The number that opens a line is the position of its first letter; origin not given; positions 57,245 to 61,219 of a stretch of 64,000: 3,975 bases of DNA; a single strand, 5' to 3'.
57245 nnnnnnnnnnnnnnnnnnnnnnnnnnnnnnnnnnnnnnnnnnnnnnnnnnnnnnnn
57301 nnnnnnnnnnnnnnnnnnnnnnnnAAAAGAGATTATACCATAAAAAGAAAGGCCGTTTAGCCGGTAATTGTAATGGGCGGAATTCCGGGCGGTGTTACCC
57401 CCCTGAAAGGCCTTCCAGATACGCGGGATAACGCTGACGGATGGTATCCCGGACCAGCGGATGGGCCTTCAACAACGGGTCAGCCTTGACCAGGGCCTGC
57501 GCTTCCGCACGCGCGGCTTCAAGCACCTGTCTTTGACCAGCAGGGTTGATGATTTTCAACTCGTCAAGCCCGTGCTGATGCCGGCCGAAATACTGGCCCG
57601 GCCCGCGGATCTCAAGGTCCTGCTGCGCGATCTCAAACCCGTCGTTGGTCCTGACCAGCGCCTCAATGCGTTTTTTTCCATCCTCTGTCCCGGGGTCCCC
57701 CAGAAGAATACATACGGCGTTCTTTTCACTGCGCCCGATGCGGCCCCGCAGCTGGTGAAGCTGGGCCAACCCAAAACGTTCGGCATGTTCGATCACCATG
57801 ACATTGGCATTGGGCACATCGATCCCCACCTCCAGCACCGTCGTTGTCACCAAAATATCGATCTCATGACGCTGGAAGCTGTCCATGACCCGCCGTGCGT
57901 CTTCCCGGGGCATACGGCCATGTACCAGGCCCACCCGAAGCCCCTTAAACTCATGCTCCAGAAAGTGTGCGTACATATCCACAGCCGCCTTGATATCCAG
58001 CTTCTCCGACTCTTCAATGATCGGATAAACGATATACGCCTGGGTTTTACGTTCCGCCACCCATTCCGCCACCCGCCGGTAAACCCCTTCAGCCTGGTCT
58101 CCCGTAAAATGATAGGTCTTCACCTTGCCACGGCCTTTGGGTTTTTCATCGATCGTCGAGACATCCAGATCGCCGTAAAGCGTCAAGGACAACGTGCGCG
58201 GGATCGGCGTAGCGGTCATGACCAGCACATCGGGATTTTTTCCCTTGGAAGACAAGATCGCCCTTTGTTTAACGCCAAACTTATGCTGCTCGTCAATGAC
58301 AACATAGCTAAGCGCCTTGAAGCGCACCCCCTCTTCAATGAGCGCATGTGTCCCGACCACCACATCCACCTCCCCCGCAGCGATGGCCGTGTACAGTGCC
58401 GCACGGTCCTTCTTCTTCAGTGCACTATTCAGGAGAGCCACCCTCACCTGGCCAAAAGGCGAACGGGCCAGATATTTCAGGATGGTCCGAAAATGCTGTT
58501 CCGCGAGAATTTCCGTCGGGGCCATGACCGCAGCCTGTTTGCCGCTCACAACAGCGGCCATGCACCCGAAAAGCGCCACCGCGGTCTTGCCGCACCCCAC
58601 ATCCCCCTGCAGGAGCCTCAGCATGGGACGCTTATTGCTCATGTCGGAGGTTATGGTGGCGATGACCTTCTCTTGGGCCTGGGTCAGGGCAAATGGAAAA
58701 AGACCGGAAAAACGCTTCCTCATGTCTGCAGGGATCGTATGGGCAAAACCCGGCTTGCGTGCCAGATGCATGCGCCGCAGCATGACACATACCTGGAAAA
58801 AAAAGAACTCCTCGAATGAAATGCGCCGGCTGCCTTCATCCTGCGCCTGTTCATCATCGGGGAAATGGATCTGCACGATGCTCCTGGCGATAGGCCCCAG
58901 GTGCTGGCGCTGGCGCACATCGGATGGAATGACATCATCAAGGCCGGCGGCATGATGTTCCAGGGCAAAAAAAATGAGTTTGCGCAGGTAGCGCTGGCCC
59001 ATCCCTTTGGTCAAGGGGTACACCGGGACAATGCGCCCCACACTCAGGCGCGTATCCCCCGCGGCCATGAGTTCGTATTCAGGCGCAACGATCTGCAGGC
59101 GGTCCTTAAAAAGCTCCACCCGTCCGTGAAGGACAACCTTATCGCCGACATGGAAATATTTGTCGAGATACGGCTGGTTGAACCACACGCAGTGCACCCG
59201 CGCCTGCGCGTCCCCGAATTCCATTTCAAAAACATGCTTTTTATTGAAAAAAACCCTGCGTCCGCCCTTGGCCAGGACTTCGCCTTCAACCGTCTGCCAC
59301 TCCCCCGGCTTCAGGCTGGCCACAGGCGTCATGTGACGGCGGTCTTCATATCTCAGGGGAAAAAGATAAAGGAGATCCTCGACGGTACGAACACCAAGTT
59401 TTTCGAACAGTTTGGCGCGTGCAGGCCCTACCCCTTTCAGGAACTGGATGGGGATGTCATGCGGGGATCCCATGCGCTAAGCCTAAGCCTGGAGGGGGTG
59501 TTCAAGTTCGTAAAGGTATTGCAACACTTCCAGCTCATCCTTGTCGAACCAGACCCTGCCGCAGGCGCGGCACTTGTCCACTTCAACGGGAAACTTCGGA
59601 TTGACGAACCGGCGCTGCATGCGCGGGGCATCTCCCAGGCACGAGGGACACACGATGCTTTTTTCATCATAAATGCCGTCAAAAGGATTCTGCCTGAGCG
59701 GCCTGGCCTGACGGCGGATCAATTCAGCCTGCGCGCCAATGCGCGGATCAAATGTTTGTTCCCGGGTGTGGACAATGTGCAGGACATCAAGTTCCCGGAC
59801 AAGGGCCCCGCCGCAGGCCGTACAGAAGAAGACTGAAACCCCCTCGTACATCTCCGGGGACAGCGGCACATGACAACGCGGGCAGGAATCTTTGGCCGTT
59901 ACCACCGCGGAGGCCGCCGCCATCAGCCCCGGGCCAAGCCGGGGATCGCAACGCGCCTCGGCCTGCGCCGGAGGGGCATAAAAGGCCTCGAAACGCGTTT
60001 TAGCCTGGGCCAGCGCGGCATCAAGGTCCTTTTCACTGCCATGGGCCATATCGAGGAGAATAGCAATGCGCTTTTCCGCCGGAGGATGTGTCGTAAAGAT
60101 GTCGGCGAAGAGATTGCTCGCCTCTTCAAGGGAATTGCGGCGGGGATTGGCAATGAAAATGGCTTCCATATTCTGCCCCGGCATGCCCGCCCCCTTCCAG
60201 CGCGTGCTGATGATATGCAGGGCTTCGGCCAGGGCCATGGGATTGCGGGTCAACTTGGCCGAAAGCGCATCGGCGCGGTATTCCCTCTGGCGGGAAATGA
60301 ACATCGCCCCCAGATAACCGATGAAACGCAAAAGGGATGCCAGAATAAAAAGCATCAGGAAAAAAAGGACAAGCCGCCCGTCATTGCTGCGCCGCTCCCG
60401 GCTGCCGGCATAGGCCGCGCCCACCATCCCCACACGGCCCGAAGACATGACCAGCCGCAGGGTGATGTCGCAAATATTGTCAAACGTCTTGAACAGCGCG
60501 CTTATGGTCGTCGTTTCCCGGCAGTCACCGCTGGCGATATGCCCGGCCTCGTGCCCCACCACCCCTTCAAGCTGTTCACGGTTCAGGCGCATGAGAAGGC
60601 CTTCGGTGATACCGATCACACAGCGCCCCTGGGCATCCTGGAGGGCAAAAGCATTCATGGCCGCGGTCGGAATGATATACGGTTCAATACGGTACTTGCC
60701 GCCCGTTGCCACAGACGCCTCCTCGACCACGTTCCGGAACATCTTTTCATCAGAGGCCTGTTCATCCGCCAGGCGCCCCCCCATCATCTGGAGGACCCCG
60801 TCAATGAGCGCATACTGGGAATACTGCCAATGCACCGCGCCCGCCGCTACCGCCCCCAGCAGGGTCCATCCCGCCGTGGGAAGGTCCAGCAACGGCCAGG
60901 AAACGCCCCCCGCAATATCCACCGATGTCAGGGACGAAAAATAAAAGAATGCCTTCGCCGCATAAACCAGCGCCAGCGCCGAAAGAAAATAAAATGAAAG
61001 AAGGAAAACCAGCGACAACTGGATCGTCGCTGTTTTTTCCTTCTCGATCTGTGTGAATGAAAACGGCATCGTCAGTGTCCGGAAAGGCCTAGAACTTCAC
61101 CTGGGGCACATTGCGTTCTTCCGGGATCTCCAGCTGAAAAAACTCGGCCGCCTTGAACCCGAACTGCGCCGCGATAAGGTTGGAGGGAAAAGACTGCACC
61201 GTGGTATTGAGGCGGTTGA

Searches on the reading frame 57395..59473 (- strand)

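Call 62: search_protein_families(library=pfam, proteins=[window:57395-59473:-], max_evalue=0.00001)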
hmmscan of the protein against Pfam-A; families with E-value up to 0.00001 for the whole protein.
window:57395-59473:- (692 aa): 7 families
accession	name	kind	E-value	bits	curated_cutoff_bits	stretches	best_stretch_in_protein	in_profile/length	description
PF17191.10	RecG_wedge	-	3.9e-27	95.3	23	1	8-167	1-155/162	RecG wedge domain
PF00271.37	Helicase_C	-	1.1e-25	90.4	23.5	1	475-582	14-109/110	Helicase conserved C-terminal domain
PF00270.35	DEAD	-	1.6e-22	80.5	26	1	264-427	1-163/167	DEAD/DEAH box helicase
PF19833.4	RecG_dom3_C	-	8.1e-12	45.5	26.8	1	609-669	1-62/87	ATP-dependent DNA helicase RecG, domain 3, C-terminal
PF04851.21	ResIII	-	2e-08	34.7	22.5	1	262-423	3-162/164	Type III restriction enzyme, res subunit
PF01336.31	tRNA_anti-codon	-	9.3e-08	32.3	27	1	61-135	2-74/75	OB-fold nucleic acid binding domain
PF22590.2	Cas3-like_C_2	-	2.5e-07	31.4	27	1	494-583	12-105/106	CRISPR-associated nuclease/helicase Cas3, C-terminal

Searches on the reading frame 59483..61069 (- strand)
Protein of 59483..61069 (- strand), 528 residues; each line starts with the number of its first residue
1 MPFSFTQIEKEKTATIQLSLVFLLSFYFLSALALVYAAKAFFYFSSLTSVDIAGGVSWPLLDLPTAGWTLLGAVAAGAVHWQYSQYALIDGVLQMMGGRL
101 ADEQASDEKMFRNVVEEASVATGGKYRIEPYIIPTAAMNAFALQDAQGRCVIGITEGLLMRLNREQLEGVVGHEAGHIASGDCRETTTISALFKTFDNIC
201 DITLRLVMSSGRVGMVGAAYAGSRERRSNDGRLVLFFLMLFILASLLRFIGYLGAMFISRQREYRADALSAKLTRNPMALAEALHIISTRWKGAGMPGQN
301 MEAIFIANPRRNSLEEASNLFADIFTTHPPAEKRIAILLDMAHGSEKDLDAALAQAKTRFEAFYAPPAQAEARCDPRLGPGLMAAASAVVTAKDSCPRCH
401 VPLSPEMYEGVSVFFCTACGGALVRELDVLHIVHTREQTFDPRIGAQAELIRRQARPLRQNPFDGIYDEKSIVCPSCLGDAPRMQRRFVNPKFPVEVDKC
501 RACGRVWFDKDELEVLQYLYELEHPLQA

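Call 62: search_protein_families(library=pfam, proteins=[window:59483-61069:-], max_evalue=0.00001)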
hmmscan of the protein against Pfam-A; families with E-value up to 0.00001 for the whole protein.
window:59483-61069:- (528 aa): 2 families
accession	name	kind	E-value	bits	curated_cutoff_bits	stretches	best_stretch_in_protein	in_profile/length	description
PF01435.24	Peptidase_M48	-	2.9e-23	83.1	20.3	1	114-340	10-184/186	Peptidase family M48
PF13453.11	Zn_ribbon_TFIIB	-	1.8e-09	37.3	22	0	396-431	2-37/41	Transcription factor zinc-finger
